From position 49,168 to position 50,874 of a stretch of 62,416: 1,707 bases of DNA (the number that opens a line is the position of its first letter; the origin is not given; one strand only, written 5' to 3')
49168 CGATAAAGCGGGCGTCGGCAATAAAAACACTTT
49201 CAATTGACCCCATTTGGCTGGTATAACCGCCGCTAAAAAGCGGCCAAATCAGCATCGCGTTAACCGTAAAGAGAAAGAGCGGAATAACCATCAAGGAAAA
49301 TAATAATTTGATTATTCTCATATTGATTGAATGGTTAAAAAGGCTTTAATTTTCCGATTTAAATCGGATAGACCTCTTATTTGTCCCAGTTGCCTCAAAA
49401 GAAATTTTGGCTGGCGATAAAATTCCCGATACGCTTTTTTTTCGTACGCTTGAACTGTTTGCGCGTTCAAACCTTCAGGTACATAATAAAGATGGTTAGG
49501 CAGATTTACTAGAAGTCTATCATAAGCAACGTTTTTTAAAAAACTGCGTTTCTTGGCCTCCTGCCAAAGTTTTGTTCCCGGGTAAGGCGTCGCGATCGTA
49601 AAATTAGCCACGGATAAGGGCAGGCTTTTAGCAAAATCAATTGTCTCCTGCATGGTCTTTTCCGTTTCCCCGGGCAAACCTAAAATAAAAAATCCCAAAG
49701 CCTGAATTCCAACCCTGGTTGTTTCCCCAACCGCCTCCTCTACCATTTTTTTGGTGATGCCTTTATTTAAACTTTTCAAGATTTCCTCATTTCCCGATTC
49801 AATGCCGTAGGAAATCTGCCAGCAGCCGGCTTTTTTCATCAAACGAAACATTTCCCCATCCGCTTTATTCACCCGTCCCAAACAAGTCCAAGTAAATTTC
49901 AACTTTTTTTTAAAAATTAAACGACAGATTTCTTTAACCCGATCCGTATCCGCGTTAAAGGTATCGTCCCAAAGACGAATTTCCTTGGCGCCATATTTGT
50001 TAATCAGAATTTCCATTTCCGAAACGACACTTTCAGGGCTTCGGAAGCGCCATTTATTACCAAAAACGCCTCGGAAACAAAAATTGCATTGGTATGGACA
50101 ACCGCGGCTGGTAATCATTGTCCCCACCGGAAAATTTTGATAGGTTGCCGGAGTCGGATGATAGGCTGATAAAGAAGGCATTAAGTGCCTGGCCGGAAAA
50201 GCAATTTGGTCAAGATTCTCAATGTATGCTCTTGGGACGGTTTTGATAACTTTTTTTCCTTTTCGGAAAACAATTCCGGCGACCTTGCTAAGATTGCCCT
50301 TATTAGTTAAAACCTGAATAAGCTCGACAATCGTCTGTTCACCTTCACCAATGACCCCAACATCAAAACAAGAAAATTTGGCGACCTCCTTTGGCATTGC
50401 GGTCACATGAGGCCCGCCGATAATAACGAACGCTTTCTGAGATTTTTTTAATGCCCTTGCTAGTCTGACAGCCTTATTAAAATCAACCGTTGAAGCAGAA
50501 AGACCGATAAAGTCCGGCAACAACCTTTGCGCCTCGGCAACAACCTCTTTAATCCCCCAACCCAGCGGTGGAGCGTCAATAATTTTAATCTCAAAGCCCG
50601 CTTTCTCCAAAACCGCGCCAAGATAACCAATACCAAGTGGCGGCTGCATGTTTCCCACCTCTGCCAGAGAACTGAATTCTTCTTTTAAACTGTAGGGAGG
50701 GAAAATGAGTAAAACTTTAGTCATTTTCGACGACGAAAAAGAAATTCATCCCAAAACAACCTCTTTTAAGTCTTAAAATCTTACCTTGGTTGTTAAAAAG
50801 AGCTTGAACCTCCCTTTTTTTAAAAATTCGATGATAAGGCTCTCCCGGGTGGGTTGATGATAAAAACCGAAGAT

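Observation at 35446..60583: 25-kb block of 15 same-strand genes combining three radical SAM enzymes, two methyltransferases and multiple GT-C-like paralogs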

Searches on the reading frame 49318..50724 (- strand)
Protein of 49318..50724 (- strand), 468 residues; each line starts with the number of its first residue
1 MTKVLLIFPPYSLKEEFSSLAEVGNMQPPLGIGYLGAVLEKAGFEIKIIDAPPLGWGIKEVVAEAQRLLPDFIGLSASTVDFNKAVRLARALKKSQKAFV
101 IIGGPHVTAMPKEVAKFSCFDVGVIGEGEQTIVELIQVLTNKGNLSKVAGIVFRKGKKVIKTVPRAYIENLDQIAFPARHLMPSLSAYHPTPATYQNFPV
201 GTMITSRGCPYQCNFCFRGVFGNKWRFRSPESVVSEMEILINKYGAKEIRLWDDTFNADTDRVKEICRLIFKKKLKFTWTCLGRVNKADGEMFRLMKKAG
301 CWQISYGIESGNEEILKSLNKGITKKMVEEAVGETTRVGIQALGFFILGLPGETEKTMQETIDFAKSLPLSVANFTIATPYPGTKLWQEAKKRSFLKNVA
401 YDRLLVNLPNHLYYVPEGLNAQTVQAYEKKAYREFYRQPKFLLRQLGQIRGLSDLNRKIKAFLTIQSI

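Call 4: search_protein_families(library=pfam, proteins=[window:49318-50724:-], max_evalue=0.01)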
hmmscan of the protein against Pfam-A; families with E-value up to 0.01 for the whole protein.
window:49318-50724:- (468 aa): 3 families
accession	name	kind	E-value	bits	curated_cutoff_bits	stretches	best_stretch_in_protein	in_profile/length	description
PF04055.27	Radical_SAM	-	3.8e-30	105.7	29.5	1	203-365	1-166/166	Radical SAM superfamily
PF02310.24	B12-binding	-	1.6e-23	83.3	32.1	1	20-135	5-120/121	B12 binding domain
PF19864.5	Radical_SAM_N2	-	1.8e-06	27.9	29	1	87-142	76-128/151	Radical SAM proteins, N-terminal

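Call 6: search_protein_families(library=ncbifam, proteins=[window:49318-50724:-], max_evalue=0.01)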
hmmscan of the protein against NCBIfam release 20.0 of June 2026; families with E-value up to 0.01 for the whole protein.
window:49318-50724:- (468 aa): 37 families (the best 25 are shown)
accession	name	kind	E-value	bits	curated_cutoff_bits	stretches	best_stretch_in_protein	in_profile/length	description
TIGR03471.1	HpnJ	equivalog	3.4e-67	227.4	577.6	1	46-448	47-445/472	hopanoid biosynthesis associated radical SAM protein HpnJ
TIGR02026.1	BchE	equivalog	8.1e-56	189.9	481.35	1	5-444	3-435/497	magnesium-protoporphyrin IX monomethyl ester anaerobic oxidative cyclase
TIGR04479.1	bcpD_PhpK_rSAM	subfamily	1.2e-49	169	600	1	32-366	75-407/504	PhpK family radical SAM P-methyltransferase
TIGR04072.2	rSAM_ladder_B12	equivalog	8.7e-49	166.3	360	1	29-433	18-409/443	lipid biosynthesis B12-binding/radical SAM protein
NF050148.1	rSAM_ApyD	equivalog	1.6e-48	165.6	750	1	27-403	23-401/645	RiPP biosynthesis radical SAM protein ApyD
NF038361.1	rSAM_Sden_1168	equivalog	9.2e-41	140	575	1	2-391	63-474/560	Sden_1168 family B12-binding radical SAM P-methyltransferase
TIGR04013.1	B12_SAM_MJ_1487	hypoth_equivalog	7.2e-38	130.4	251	2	63-251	36-202/382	TIGR04013 family B12-binding domain/radical SAM domain-containing protein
TIGR04385.1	B12_rSAM_cofa1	equivalog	1.9e-35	123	450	1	29-366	20-362/438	B12 lower ligand biosynthesis radical SAM protein BzaD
TIGR04014.1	B12_SAM_MJ_0865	equivalog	5.5e-34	117.7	360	1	84-392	55-360/434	methyl-coenzyme M reductase glutamine C-methyltransferase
TIGR04367.1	HpnR_B12_rSAM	equivalog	2.6e-33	115.3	650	1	29-393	22-376/490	hopanoid C-3 methylase HpnR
TIGR03975.1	rSAM_ocin_1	subfamily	1.4e-31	109.7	281.85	1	58-364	117-426/606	RiPP maturation radical SAM C-methyltransferase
TIGR04295.1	B12_rSAM_oligo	hypoth_equivalog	1.3e-29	103.2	400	1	27-323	23-316/422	TIGR04295 family B12-binding domain-containing radical SAM protein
NF033712.0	B12_rSAM_KedN5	subfamily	1.5e-27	96.1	700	1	29-363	17-365/624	KedN5 family methylcobalamin-dependent radical SAM C-methyltransferase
NF033070.1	rSAM_AprD4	equivalog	3.1e-27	95.6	500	1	147-396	147-396/456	AprD4 family radical SAM diol-dehydratase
TIGR04428.1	B12_rSAM_trp_MT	equivalog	3.4e-23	81.8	500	2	195-378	211-408/558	tryptophan 2-C-methyltransferase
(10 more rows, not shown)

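Call 30: search_solved_structures(query=window:49318-50724:-, max_evalue=0.001)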
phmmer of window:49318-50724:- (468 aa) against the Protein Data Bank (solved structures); distinct sequences matched with E-value up to 0.001: 8.
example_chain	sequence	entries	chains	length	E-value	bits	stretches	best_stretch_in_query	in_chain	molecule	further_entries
9ccb_A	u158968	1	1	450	3.1e-21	78.9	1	91-392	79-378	Radical SAM core domain-containing protein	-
6fd2_B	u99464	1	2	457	5.3e-21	78.2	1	199-395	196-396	Putative apramycin biosynthetic oxidoreductase 4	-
6wte_A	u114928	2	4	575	8.7e-13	51.1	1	29-384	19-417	B12-binding domain-containing protein | Tryptophan-C2-methyltransferase containing B12-binding domain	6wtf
9n1b_A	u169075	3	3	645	2e-12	49.9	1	94-362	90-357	Radical SAM protein | Radical SAM enzyme CysS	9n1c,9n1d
7kdx_A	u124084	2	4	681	1e-09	41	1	69-273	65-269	Methyltransferase TokK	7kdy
5ul2_A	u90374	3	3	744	6.9e-08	34.9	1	30-366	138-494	OxsB protein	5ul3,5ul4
2qgq_A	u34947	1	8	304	0.00057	22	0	203-373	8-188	Protein TM_1862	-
4jc0_A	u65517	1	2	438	0.00092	21.3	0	199-372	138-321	Ribosomal protein S12 methylthiotransferase RimO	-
